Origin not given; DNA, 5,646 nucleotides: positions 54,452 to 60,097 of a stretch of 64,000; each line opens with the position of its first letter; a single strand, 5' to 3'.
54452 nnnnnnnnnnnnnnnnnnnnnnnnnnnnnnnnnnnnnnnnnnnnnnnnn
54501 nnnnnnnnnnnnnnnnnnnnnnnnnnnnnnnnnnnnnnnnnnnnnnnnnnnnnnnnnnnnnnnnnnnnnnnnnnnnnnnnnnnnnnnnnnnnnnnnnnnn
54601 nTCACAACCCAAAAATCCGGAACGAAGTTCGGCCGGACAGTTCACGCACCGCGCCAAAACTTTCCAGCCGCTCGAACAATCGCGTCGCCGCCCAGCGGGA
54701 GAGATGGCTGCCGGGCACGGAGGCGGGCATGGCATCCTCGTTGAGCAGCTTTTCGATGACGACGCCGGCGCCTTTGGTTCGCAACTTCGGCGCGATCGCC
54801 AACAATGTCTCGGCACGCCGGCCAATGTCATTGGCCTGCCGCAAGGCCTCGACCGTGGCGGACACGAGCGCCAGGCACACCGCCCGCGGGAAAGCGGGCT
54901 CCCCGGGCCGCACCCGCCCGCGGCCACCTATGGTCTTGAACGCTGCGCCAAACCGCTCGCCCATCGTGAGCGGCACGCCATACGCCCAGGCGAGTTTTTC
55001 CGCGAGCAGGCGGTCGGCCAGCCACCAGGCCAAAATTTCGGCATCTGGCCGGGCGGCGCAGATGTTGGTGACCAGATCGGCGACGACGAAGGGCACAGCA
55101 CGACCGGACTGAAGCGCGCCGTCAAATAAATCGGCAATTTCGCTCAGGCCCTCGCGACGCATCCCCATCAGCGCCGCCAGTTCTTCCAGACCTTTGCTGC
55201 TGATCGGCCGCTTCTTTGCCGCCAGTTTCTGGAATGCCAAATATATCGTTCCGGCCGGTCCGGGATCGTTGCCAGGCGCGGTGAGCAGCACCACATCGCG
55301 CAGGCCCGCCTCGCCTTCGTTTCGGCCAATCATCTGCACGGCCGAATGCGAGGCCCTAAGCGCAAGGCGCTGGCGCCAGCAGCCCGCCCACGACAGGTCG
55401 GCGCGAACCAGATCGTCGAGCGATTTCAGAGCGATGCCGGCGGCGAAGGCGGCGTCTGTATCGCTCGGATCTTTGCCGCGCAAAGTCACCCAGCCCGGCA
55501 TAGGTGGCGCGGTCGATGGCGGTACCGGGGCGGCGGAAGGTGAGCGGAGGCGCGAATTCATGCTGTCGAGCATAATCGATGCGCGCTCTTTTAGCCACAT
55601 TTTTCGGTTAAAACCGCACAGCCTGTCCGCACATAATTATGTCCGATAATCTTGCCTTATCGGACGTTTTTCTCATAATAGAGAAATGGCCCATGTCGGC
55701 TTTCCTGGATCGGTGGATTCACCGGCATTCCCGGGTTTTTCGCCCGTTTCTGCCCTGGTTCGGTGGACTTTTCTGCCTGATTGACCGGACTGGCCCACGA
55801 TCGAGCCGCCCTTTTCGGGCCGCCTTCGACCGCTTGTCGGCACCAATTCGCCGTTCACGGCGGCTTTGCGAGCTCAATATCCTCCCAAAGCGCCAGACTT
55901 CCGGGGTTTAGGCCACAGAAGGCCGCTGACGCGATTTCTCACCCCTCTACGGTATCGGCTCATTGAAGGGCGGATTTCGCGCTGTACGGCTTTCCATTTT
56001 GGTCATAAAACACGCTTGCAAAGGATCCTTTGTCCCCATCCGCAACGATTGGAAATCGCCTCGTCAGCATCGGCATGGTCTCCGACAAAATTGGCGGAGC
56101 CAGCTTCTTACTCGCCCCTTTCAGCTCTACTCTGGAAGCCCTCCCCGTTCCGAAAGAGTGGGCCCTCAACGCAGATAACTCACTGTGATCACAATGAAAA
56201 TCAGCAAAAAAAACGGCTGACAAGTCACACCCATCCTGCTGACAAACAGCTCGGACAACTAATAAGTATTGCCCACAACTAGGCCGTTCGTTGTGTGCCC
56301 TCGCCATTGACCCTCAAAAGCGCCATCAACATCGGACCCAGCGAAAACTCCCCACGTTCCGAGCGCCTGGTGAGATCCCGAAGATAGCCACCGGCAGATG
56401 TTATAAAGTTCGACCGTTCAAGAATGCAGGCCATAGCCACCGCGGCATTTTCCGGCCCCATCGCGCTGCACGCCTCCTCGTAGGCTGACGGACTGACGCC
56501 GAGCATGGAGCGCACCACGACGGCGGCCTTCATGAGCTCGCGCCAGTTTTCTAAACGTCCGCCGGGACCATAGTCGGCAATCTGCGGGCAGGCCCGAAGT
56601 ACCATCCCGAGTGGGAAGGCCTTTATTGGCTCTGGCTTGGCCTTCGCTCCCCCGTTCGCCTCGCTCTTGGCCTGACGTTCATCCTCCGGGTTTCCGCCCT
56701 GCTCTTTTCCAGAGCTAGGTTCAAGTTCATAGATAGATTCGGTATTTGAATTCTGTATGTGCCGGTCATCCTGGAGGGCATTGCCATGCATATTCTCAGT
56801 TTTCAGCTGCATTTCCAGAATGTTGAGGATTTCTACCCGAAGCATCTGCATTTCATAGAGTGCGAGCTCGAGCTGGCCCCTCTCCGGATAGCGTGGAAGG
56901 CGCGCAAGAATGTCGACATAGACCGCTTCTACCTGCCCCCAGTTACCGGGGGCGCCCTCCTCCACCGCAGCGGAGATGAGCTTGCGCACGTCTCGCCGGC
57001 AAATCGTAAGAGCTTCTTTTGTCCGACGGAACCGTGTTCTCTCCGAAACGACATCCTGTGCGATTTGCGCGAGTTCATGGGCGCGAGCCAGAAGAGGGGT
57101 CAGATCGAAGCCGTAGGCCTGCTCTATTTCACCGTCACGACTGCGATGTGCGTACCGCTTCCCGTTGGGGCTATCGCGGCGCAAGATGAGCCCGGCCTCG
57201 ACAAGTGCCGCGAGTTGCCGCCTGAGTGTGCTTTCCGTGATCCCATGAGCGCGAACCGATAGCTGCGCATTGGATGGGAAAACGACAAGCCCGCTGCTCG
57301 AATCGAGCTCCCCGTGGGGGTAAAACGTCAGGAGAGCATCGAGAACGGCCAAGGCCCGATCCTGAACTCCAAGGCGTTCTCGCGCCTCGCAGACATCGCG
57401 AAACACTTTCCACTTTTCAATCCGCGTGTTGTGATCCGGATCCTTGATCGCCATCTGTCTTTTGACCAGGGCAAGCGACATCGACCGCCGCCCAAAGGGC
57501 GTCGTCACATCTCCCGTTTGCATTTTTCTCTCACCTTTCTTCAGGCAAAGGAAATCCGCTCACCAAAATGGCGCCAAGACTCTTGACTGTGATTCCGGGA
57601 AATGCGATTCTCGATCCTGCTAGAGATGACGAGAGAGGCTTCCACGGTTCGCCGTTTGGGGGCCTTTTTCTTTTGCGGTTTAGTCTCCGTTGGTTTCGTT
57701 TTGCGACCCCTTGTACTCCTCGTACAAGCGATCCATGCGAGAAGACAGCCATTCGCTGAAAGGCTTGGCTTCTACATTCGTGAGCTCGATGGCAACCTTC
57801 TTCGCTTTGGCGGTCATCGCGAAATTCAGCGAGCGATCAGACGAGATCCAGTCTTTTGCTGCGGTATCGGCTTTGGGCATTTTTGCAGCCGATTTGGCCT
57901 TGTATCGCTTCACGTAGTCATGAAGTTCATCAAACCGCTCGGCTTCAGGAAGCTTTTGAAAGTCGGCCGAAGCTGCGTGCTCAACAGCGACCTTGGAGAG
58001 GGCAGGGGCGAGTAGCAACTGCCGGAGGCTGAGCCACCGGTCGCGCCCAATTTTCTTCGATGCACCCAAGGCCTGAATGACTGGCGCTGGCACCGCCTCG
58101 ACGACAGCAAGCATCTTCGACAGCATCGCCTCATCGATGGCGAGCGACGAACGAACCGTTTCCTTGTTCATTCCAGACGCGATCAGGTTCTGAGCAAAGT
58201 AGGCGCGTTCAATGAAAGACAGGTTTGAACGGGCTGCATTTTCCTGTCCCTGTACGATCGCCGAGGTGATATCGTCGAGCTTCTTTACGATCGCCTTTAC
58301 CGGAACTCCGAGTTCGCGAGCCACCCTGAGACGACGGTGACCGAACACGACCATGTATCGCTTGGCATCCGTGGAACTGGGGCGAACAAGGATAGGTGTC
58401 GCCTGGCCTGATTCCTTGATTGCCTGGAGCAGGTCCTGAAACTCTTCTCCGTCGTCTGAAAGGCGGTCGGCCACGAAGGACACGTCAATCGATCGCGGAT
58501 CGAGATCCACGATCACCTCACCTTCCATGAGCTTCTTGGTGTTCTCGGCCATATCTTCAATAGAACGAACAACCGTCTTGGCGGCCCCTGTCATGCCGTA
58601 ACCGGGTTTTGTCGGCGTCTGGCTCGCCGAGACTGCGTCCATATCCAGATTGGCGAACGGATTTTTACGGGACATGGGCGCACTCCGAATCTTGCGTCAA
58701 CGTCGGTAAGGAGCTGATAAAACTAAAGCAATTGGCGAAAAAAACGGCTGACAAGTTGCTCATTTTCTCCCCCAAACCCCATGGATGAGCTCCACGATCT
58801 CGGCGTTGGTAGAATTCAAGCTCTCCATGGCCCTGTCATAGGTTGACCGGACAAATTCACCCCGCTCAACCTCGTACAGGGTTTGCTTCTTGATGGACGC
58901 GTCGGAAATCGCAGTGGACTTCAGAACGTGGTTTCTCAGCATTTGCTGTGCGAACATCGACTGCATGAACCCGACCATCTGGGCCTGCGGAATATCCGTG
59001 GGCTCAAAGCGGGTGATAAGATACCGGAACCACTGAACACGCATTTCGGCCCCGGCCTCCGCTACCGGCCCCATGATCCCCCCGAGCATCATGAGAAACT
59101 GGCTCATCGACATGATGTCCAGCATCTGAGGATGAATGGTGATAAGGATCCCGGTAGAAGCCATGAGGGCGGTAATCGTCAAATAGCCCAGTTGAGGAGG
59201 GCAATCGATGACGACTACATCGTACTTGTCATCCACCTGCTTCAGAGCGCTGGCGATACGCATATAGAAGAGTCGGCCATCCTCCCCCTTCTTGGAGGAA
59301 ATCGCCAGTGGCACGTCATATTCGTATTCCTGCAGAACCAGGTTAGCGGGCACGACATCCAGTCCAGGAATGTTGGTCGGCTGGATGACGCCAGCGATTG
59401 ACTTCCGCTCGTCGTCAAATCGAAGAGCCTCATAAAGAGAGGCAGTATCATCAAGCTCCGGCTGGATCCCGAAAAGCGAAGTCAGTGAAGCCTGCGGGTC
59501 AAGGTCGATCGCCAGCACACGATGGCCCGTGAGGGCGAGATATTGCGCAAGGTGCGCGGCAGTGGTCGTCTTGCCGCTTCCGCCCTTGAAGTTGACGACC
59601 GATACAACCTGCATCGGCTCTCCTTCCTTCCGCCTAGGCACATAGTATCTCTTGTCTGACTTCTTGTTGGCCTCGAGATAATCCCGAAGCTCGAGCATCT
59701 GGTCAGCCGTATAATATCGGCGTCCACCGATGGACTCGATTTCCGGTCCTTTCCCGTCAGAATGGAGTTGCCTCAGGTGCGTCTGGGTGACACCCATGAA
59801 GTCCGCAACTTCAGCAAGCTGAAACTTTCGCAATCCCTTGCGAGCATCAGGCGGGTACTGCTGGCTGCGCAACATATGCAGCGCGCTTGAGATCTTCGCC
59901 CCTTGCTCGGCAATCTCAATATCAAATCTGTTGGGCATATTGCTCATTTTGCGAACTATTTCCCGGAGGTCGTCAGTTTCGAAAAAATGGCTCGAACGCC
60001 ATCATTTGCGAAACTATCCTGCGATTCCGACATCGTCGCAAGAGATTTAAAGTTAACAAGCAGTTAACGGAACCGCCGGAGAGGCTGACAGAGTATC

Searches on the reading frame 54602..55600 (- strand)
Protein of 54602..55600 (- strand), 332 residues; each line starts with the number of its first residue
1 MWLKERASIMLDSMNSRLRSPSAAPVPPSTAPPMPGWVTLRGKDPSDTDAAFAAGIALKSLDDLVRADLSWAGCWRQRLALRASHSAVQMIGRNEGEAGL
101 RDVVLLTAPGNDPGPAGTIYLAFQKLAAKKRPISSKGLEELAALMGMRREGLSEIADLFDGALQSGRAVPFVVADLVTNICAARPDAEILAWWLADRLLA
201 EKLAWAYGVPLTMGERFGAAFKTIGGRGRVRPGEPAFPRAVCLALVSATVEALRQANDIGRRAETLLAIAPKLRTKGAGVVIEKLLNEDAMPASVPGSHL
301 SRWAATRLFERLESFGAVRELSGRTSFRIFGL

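Call 46: search_protein_families(library=pfam, proteins=[window:54602-55600:-], max_evalue=0.001)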
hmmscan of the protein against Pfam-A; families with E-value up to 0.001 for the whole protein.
window:54602-55600:- (332 aa): 1 family
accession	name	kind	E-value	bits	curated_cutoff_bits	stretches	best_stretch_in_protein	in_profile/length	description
PF07183.16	DUF1403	-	2.6e-115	385.6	31.8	1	30-332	9-312/312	Protein of unknown function (DUF1403)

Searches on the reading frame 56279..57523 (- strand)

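Call 46: search_protein_families(library=pfam, proteins=[window:56279-57523:-], max_evalue=0.001)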
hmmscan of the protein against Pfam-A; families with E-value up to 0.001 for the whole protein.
window:56279-57523:- (414 aa): 2 families
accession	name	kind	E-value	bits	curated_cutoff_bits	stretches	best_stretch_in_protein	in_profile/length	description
PF03428.19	RP-C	-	2e-67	226.8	24.4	1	13-186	1-174/175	Replication protein C N-terminal domain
PF11800.13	RP-C_C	-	4.9e-42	142.8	32.6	1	304-404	1-101/102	Replication protein C C-terminal region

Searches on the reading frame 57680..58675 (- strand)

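Call 46: search_protein_families(library=pfam, proteins=[window:57680-58675:-], max_evalue=0.001)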
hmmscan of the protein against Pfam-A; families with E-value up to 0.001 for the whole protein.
window:57680-58675:- (331 aa): 2 families
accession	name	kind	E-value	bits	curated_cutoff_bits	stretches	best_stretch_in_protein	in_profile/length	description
PF07506.17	RepB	-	1.1e-22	81.4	30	1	148-320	1-184/185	RepB plasmid partitioning protein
PF02195.25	ParB_N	-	3.9e-10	40.1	26.3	1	73-139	21-86/95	ParB N-terminal domain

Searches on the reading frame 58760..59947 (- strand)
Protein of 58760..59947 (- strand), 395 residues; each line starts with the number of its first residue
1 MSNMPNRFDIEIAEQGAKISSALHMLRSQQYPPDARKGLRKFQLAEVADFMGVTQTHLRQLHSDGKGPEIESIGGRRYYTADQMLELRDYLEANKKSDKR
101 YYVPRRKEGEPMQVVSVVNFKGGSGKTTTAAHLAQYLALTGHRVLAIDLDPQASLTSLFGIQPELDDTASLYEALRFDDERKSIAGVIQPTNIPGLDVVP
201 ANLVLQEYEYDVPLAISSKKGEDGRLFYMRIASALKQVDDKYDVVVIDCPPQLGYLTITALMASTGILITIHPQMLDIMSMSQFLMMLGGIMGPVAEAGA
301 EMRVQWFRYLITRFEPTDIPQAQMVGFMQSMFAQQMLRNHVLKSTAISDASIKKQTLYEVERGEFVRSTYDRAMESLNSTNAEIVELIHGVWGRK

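Call 46: search_protein_families(library=pfam, proteins=[window:58760-59947:-], max_evalue=0.001)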
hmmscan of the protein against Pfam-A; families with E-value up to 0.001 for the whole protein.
window:58760-59947:- (395 aa): 8 families
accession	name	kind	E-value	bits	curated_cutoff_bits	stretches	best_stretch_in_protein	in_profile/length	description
PF13614.12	AAA_31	-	5.2e-39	134.4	27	1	112-288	1-164/177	AAA domain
PF01656.29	CbiA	-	1.9e-24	86.5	25.4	1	116-356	2-124/125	CobQ/CobB/MinD/ParA nucleotide binding domain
PF09140.17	MipZ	-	5.1e-11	42.8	20.7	1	114-158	2-47/262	ATPase MipZ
PF10609.15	ParA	-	3.5e-09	36.9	27.1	1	113-288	4-160/246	NUBPL iron-transfer P-loop NTPase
PF02374.21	ArsA_ATPase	-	2e-08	34.3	24.3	1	118-283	6-170/305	Anion-transporting ATPase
PF06564.18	CBP_BcsQ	-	1.2e-07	31.9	21.3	1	112-268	1-142/234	Cellulose biosynthesis protein BcsQ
PF00142.24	Fer4_NifH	-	1.1e-05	25.5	25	1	120-158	7-45/271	4Fe-4S iron sulfur cluster binding proteins, NifH/frxC family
PF03029.23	ATP_bind_1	-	0.00042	20.6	27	0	123-154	6-37/240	Conserved hypothetical ATP binding protein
